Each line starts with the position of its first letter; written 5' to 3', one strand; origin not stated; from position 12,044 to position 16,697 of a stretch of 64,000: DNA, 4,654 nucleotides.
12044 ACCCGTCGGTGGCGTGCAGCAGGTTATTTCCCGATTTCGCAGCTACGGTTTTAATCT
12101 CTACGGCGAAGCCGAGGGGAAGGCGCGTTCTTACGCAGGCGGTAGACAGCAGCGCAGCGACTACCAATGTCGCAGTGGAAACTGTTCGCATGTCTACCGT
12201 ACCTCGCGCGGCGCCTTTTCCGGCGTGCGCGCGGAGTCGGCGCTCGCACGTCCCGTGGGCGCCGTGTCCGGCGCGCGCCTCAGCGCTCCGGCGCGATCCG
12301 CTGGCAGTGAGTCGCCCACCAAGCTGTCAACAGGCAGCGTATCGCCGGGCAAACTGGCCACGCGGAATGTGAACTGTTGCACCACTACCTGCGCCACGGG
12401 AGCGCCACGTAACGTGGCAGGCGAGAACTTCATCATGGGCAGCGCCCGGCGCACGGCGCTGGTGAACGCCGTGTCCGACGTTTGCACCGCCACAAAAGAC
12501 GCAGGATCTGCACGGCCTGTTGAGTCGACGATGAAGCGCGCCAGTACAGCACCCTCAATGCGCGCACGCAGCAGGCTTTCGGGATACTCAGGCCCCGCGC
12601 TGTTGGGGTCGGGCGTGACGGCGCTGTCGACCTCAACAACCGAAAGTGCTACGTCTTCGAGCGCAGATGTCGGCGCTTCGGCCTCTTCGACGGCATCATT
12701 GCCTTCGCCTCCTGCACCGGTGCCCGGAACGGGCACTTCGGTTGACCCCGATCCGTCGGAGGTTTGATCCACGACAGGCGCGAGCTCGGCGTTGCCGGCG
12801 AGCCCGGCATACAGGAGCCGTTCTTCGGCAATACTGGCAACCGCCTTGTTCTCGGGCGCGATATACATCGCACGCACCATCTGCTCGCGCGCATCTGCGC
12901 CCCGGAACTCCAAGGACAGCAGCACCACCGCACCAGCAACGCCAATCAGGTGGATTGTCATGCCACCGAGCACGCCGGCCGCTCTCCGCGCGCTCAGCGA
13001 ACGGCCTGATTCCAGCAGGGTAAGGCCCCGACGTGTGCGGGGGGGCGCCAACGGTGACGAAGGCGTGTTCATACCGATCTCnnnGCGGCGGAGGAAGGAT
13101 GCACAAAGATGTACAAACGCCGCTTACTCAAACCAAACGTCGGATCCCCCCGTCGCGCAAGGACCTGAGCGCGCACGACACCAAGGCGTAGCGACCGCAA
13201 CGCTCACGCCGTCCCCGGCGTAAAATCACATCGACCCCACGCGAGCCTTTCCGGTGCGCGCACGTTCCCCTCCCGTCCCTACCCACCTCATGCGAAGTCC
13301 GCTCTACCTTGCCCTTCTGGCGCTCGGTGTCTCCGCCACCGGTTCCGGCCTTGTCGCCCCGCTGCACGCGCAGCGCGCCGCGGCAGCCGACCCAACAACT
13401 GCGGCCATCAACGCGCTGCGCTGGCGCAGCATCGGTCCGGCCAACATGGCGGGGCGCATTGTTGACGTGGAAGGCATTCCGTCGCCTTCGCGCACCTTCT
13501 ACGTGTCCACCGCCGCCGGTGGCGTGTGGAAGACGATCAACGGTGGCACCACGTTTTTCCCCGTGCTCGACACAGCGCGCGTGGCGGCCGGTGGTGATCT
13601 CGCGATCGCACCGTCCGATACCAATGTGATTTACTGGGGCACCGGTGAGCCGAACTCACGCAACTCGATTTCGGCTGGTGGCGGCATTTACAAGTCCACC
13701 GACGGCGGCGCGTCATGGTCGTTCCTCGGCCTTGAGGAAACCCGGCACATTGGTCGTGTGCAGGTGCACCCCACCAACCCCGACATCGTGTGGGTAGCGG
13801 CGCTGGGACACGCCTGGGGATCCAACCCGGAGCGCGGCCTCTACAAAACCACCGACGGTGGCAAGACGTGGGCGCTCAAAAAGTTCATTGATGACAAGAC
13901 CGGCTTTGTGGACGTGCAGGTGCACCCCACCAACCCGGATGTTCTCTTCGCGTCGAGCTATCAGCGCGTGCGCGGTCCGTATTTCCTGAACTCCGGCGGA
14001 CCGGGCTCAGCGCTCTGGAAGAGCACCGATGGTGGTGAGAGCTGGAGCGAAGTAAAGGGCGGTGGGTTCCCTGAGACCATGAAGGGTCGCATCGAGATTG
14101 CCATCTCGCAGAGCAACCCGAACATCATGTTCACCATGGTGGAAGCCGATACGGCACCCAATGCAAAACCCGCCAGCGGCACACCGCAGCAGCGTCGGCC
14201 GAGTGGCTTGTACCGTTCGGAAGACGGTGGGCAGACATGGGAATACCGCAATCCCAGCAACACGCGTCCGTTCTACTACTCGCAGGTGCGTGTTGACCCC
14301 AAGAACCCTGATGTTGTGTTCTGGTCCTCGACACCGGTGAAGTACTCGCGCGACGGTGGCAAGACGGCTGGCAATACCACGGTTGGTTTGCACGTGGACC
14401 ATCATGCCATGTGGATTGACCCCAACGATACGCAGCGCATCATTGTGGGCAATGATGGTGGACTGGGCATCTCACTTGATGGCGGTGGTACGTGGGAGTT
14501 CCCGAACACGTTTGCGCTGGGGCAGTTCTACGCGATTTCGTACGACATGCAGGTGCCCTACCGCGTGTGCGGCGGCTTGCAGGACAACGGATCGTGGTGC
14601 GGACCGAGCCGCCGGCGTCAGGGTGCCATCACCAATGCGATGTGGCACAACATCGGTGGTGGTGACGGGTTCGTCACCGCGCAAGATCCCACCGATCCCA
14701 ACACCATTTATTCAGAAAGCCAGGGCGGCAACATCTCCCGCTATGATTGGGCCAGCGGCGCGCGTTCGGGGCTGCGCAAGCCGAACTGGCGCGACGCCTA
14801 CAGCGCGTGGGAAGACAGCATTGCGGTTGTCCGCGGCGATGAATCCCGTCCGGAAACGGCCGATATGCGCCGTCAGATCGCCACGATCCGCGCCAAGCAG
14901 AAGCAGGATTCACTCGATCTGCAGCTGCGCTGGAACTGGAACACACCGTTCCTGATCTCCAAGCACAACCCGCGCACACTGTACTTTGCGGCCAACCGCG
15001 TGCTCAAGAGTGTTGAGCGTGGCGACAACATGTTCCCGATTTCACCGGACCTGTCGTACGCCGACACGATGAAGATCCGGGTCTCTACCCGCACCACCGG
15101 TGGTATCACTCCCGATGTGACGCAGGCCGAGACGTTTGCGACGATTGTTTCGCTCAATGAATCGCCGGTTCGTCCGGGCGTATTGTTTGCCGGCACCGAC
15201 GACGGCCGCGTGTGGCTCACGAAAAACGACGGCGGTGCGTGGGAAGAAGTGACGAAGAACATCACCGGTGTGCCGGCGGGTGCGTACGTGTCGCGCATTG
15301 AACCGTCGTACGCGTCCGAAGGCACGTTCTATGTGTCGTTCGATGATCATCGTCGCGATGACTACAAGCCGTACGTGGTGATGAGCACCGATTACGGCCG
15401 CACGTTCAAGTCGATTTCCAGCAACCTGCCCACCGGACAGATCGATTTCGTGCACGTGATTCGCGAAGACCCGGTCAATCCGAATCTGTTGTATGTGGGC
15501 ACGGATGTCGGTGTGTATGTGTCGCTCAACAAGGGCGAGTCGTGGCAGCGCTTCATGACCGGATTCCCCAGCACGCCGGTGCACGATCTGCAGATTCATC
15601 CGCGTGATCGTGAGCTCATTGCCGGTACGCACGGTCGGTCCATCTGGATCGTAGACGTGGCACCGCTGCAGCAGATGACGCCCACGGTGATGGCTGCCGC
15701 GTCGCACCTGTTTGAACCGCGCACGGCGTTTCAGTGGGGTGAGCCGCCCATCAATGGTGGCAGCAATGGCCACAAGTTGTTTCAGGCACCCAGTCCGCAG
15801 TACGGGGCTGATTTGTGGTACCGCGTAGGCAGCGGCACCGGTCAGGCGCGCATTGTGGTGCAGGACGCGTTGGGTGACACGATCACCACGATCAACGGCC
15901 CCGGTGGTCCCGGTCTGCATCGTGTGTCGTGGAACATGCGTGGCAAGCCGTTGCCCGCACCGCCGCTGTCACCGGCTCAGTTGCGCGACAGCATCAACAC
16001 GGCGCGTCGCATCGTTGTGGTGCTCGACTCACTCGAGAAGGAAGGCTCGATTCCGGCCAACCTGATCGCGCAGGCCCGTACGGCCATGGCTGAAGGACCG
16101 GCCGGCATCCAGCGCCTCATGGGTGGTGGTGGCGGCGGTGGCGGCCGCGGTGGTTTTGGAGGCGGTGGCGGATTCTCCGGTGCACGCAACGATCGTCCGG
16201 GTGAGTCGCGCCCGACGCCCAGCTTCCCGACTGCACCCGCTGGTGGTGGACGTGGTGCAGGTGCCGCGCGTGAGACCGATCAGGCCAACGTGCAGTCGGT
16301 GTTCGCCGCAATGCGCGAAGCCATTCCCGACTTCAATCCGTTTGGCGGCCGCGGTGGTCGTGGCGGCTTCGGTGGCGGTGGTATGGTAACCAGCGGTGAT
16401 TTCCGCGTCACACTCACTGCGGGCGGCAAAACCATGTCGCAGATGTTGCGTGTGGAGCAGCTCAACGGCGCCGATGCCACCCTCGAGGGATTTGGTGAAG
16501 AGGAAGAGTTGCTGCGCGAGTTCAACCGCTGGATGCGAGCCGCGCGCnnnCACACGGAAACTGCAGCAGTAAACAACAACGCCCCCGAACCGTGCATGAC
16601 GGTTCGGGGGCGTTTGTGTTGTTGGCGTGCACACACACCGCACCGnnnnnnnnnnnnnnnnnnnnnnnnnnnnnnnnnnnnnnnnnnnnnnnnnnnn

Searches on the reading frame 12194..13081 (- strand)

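Call 55: search_protein_families(library=pfam, proteins=[window:12194-13081:-], max_evalue=0.001)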
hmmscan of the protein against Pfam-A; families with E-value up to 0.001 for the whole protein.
window:12194-13081:- (295 aa): 1 family
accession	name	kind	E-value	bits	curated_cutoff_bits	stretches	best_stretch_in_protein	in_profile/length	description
PF03544.19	TonB_C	-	2.7e-07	31.4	24.6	1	164-240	3-78/79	Gram-negative bacterial TonB protein C-terminal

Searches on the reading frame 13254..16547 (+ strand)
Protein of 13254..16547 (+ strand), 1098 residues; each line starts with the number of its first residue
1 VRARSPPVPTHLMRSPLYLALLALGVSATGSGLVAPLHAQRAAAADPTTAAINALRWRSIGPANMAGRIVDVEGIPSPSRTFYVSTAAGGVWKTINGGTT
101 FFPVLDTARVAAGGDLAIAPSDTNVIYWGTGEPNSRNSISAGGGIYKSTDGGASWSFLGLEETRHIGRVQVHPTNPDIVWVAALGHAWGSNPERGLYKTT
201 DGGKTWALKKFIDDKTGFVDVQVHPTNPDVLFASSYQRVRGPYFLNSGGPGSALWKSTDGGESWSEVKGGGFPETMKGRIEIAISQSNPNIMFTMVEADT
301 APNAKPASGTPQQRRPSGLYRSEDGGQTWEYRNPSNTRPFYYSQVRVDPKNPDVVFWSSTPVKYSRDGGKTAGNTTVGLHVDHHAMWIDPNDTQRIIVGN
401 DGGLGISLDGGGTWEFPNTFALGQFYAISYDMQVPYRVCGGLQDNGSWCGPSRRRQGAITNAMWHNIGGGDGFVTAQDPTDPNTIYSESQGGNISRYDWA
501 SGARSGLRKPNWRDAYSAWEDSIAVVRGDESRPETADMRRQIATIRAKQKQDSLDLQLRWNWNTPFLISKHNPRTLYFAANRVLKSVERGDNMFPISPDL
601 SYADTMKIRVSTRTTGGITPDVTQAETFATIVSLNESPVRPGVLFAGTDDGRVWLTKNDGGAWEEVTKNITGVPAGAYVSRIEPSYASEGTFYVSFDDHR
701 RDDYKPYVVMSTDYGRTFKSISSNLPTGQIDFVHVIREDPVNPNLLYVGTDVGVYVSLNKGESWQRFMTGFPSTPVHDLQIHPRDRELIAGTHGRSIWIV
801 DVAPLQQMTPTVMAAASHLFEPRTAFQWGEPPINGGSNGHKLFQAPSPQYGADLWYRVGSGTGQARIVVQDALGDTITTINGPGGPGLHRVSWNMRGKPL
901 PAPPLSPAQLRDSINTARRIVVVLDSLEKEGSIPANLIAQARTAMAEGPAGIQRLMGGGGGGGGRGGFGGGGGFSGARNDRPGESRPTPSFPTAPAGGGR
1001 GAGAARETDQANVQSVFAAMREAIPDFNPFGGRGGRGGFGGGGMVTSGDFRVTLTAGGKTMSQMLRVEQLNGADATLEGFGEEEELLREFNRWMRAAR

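Call 55: search_protein_families(library=pfam, proteins=[window:13254-16547:+], max_evalue=0.001)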
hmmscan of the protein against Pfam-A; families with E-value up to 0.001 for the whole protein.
window:13254-16547:+ (1098 aa): 4 families
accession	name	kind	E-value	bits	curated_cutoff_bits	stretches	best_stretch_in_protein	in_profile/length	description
PF15902.12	Sortilin-Vps10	-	4.1e-25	88.9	33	2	145-268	3-113/446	Sortilin, neurotensin receptor 3,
PF13088.12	BNR_2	-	1.1e-07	31.9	31.4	1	146-333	85-252/277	BNR repeat-like domain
PF02012.26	BNR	-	1.4e-07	30.9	27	0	320-330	1-11/12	BNR/Asp-box repeat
PF24316.1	Tli3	-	4.7e-05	24.2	27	0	703-722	81-100/129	T6SS Tli3 immunity protein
